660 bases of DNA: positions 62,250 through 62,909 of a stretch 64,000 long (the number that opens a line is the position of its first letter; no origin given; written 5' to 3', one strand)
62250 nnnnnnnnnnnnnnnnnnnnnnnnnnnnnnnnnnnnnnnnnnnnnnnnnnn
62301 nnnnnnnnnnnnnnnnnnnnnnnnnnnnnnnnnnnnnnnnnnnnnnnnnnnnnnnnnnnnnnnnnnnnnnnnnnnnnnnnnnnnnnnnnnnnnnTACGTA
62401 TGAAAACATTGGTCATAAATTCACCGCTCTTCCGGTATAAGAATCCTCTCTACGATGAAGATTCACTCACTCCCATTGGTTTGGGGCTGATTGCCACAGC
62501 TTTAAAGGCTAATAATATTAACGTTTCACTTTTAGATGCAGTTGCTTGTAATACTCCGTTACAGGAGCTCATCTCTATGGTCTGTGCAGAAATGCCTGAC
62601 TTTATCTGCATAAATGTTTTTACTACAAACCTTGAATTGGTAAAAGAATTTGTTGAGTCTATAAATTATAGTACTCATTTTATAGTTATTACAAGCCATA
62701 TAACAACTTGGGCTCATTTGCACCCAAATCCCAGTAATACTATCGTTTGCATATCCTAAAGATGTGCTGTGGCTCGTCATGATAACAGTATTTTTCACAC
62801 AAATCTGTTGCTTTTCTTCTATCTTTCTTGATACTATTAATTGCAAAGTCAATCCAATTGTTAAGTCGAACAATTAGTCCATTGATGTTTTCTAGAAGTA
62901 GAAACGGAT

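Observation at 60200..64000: Scarred accessory junction: IS21 remnant, membrane protein with HtrA-like GNSGGAL motif, truncated B12-radical-SAM gene fragment and a large unknown gene running off the window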

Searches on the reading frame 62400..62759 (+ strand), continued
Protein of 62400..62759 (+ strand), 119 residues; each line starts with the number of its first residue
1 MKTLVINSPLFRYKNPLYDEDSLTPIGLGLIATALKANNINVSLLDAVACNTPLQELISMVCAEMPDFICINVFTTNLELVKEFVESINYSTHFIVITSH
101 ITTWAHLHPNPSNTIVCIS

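Call 100: get_annotated_region(hit=H12, flank=5000)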
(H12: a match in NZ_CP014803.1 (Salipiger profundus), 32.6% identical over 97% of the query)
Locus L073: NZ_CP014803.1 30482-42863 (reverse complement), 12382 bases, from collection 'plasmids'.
description: Salipiger profundus strain JLT2016 plasmid pTPRO7, complete sequence
organism: Salipiger profundus (NCBI taxid 1229727)
taxonomy: Bacteria; Pseudomonadota; Alphaproteobacteria; Rhodobacterales; Roseobacteraceae; Salipiger; Salipiger profundus
host: -; source: single cell,environmental; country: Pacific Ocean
typing (MOB-suite, as given by PLSDB): non-mobilizable; replicon rep_cluster_305
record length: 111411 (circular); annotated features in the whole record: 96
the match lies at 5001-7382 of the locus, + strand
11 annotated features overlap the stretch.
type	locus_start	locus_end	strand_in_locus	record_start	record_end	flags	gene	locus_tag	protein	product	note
CDS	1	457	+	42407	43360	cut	-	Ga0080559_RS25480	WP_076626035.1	DUF1403 family protein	-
CDS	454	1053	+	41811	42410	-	-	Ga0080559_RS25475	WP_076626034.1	SMC-Scp complex subunit ScpB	-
CDS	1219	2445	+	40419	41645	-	-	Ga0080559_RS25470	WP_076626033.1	ATP-binding protein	-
CDS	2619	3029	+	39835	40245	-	-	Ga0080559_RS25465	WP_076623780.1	transposase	GO:0006313 - DNA transposition [Evidence IEA]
CDS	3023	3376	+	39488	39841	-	tnpB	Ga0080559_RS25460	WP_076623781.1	IS66 family insertion sequence element accessory protein TnpB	-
CDS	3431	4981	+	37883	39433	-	-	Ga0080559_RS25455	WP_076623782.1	IS66 family transposase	-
CDS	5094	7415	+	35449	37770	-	-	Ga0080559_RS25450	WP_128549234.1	sensor histidine kinase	-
CDS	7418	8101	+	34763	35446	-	-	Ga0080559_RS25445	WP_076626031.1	hypothetical protein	-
CDS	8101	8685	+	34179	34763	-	-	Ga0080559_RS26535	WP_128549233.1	HNH endonuclease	-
CDS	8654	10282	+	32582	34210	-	-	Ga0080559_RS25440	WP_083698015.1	N-6 DNA methylase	GO:0006306 - DNA methylation [Evidence IEA]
CDS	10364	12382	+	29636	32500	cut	-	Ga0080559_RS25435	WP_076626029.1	SEC-C domain-containing protein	-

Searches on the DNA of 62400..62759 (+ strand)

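Call 96: search_rna_families(sources=[L002], threshold=gathering)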
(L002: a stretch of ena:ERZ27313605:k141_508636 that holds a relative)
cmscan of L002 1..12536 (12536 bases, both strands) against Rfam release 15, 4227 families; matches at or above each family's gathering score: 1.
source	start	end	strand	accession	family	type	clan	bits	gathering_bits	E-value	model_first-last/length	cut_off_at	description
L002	6177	6249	-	RF00005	tRNA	Gene; tRNA;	CL00001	62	29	9.8e-12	1-71/71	no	tRNA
